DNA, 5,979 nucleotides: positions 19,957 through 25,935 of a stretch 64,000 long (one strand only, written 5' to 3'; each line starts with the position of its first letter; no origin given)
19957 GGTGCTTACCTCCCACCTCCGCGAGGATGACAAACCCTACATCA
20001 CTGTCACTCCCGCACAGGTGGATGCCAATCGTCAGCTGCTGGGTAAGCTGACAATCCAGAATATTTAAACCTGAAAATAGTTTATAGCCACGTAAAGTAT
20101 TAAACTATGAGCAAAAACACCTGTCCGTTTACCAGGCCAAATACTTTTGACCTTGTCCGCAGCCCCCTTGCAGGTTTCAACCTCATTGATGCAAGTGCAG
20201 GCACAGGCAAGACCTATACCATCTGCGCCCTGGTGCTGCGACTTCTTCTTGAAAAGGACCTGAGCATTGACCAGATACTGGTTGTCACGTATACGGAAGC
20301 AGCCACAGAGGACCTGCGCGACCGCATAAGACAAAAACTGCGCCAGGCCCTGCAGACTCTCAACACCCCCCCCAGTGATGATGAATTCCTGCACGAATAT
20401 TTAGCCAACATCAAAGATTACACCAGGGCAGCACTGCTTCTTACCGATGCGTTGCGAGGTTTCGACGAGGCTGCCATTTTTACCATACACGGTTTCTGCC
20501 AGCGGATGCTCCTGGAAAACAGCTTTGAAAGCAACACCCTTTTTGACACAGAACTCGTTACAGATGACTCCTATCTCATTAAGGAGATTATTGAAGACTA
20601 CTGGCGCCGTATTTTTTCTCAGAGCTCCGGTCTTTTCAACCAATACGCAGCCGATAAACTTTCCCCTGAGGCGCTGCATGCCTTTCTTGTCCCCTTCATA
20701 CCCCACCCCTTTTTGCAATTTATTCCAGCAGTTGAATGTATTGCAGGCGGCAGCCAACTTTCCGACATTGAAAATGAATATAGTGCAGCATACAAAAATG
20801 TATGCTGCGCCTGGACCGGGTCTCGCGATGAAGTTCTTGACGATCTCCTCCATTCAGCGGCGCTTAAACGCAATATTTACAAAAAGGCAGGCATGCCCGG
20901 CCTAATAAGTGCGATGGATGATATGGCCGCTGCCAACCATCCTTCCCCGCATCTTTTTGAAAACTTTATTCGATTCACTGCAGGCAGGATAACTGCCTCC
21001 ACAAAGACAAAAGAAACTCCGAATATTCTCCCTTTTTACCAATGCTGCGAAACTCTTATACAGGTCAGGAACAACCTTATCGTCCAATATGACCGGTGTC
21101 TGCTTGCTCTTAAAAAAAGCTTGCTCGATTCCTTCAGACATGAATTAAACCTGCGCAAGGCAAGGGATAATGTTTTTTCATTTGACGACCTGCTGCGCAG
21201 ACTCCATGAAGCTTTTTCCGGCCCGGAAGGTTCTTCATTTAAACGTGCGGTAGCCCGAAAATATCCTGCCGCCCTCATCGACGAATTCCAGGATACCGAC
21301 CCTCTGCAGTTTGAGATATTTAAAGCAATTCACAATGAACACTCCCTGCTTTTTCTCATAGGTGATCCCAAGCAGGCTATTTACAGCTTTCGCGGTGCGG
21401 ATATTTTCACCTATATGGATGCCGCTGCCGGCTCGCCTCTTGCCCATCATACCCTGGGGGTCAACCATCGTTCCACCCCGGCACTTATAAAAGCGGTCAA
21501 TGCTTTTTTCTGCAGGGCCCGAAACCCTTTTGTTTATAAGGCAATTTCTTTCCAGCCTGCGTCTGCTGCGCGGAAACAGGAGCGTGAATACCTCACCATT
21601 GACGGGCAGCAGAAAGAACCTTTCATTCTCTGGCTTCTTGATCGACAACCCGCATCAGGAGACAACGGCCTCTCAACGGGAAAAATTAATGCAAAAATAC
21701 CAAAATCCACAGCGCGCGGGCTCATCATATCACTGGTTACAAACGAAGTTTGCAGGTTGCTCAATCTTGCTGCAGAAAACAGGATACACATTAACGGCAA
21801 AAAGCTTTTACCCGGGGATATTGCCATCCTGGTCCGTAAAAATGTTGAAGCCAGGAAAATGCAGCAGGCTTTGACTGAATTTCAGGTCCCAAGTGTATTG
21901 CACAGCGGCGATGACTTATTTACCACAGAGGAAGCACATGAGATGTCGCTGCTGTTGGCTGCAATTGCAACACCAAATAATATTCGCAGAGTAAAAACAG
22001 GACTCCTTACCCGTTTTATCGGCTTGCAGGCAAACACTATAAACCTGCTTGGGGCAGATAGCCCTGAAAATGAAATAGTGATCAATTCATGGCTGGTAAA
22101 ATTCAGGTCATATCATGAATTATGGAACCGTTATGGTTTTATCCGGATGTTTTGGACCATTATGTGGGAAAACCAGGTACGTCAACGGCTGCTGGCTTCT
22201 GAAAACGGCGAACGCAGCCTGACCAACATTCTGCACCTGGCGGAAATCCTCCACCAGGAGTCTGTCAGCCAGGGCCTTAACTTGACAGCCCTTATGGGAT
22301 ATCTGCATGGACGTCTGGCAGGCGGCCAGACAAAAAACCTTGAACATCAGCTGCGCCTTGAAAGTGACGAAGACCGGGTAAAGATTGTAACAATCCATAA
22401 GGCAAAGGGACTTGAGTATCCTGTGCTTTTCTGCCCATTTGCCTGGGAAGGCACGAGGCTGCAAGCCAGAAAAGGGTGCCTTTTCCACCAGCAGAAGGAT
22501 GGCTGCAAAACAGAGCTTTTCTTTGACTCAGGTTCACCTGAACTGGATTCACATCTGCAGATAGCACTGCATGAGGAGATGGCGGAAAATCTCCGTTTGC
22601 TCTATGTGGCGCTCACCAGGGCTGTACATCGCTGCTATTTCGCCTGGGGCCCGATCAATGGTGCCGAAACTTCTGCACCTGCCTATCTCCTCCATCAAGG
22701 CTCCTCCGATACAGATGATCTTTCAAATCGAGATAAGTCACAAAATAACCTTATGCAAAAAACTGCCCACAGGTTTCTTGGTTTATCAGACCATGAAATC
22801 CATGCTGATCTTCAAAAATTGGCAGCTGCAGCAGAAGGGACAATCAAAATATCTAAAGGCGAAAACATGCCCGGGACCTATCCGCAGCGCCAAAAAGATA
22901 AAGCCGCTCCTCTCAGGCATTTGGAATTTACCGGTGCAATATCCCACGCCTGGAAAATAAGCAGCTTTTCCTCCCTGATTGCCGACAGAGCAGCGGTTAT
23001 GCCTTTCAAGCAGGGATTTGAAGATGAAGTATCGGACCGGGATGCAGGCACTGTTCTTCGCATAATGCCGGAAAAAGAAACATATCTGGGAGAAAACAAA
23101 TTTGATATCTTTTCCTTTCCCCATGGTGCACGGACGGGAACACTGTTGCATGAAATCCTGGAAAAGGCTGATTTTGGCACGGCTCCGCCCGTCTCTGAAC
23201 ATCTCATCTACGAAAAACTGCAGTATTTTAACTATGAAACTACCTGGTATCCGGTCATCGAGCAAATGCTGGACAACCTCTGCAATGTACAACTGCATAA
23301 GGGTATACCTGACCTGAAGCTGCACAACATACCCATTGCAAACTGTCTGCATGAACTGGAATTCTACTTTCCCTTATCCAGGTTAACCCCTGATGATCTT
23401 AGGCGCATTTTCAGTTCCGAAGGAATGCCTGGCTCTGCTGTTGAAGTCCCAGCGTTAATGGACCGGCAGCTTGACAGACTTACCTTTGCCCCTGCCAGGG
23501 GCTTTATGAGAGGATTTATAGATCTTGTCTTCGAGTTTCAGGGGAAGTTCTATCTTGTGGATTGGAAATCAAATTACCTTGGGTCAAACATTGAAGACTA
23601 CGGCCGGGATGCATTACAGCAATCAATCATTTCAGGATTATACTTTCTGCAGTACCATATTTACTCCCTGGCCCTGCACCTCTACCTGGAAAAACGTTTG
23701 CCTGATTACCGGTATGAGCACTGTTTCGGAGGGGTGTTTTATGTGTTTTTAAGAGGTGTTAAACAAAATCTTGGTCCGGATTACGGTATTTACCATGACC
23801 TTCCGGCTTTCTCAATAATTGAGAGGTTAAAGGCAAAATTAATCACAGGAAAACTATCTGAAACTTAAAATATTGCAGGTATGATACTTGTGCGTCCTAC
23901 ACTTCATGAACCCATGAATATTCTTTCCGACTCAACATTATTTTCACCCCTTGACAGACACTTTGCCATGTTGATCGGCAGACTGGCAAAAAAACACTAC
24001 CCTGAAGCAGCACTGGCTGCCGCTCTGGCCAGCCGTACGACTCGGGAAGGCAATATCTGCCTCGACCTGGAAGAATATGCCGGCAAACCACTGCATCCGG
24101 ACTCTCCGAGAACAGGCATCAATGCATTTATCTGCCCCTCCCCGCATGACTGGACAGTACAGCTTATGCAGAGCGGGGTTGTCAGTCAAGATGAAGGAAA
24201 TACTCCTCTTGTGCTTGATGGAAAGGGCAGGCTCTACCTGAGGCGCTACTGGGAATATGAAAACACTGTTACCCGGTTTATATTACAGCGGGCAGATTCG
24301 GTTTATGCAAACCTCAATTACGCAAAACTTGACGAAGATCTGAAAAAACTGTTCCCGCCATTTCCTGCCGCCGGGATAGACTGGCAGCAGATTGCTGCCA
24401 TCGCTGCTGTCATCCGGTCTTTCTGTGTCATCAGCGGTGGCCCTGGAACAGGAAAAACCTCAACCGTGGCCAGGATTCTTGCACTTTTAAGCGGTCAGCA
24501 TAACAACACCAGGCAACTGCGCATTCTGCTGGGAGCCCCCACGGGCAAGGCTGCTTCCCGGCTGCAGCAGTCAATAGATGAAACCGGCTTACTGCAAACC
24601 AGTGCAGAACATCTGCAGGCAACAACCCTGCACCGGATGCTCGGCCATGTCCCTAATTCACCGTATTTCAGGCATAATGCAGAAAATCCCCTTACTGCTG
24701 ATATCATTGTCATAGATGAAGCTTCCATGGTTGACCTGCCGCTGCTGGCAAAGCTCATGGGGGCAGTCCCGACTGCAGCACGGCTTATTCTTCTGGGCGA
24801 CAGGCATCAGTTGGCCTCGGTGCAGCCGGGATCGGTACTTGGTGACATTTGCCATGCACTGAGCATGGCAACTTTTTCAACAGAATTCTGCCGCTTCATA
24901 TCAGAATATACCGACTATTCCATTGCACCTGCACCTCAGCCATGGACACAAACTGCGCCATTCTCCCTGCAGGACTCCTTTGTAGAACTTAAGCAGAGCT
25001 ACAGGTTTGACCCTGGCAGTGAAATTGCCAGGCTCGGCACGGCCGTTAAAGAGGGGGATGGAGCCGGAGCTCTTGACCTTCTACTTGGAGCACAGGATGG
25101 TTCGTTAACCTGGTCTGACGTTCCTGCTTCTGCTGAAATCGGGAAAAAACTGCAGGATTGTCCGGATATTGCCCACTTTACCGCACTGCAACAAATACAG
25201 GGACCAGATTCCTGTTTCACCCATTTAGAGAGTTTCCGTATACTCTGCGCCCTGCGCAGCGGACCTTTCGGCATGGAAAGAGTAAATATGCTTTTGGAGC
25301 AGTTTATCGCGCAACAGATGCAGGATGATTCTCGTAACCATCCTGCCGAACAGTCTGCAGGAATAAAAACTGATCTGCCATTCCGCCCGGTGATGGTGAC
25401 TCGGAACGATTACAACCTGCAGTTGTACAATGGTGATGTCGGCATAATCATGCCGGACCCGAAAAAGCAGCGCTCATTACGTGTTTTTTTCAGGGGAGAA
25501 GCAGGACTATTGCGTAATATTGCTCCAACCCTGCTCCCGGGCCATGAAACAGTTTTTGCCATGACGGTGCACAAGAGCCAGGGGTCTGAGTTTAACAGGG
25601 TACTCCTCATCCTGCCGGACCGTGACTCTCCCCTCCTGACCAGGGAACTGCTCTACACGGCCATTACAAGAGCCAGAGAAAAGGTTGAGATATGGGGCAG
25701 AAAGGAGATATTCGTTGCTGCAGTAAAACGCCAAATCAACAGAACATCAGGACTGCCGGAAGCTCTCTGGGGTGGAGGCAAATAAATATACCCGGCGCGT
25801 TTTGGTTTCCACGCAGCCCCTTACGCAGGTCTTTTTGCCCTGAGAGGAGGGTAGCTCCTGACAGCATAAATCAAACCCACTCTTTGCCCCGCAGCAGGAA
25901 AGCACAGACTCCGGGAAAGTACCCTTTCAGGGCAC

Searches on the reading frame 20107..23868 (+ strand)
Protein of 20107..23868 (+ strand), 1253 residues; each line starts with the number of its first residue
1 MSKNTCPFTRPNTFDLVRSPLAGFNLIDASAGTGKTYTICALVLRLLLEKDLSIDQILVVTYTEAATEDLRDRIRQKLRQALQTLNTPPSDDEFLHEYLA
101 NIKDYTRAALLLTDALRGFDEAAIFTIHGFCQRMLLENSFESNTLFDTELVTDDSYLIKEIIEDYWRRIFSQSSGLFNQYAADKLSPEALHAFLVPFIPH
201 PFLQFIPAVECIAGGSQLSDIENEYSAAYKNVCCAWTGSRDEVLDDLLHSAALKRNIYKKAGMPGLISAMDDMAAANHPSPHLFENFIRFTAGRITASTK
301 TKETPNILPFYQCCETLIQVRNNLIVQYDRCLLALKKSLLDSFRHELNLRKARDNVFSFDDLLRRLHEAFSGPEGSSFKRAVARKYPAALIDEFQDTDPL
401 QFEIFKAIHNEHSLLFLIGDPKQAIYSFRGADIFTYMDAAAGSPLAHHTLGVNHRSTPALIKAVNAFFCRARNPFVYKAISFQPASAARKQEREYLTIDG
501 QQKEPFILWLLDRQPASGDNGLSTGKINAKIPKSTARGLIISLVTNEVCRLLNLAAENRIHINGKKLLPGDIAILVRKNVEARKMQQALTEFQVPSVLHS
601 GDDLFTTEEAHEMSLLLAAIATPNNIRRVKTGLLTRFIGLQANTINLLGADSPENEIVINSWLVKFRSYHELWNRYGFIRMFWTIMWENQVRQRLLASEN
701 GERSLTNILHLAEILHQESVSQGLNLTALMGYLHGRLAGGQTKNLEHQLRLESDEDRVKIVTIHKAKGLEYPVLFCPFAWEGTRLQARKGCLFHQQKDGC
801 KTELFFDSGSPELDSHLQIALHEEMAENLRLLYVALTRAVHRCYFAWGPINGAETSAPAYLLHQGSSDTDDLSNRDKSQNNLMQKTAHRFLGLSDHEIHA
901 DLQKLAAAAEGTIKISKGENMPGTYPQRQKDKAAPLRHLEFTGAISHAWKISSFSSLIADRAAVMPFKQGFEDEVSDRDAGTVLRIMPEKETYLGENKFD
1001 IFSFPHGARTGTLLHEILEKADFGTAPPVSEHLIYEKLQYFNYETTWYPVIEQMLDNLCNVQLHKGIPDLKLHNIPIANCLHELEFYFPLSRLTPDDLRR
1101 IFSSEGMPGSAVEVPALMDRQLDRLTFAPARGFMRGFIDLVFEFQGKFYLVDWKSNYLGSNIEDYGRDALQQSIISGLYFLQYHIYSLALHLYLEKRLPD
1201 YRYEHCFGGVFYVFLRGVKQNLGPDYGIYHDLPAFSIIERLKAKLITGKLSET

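Call 51: search_protein_families(library=pfam, proteins=[window:20107-23868:+], max_evalue=0.001)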
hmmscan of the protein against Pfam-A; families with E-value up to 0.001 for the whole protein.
window:20107-23868:+ (1253 aa): 6 families
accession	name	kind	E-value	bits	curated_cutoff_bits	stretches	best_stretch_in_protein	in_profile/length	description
PF00580.27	UvrD-helicase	-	3.3e-51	175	23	1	21-439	12-266/271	UvrD/REP helicase N-terminal domain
PF13361.12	UvrD_C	-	3.3e-21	76.5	25.6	2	749-847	278-347/350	UvrD-like helicase C-terminal domain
PF13245.12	AAA_19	-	4.1e-15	56.6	25.1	1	26-429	15-134/134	AAA domain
PF13538.12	UvrD_C_2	-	1.5e-09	38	27.4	0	760-783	4-29/52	UvrD-like helicase C-terminal domain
PF01443.25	Viral_helicase1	-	0.00021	21.6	21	0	379-429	51-102/228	Viral superfamily 1 RNA helicase core domain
PF13401.12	AAA_22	-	0.00043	21.1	27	0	23-112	6-90/130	AAA domain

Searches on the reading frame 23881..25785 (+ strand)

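Call 51: search_protein_families(library=pfam, proteins=[window:23881-25785:+], max_evalue=0.001)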
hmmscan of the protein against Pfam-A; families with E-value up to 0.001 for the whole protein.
window:23881-25785:+ (634 aa): 12 families
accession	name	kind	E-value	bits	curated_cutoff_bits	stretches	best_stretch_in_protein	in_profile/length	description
PF13245.12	AAA_19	-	2.8e-32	112.1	25.1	1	170-314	2-132/134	AAA domain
PF13604.12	AAA_30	-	3.2e-27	95.9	27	1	169-339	5-156/191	AAA domain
PF21185.3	RecD_N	-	6e-22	78.4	22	1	19-119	3-103/103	RecBCD enzyme subunit RecD, N-terminal domain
PF13538.12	UvrD_C_2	-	6.7e-15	55.1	27.4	1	558-602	2-49/52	UvrD-like helicase C-terminal domain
PF01443.25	Viral_helicase1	-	2.8e-12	47.4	21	1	556-604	178-226/228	Viral superfamily 1 RNA helicase core domain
PF13086.12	AAA_11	-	1.1e-10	42.2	27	1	170-231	6-71/257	AAA domain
PF05127.21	NAT10_TcmA_helicase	-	2.1e-09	37.9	22.7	1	183-296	1-113/176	RNA cytidine acetyltransferase NAT10/TcmA, helicase domain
PF00580.27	UvrD-helicase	-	7.9e-09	36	23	1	169-259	4-91/271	UvrD/REP helicase N-terminal domain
PF18335.7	SH3_13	-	2.4e-08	34.1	41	1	501-537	26-65/65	ATP-dependent RecD-like DNA helicase SH3 domain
PF13401.12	AAA_22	-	2.3e-06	28.4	27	1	179-308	5-124/130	AAA domain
PF09848.15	SLFN-g3_helicase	-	4.1e-05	23.4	24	1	180-281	2-88/354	Schlafen group 3, DNA/RNA helicase domain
PF13361.12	UvrD_C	-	0.00039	20.4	25.6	1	556-602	285-343/350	UvrD-like helicase C-terminal domain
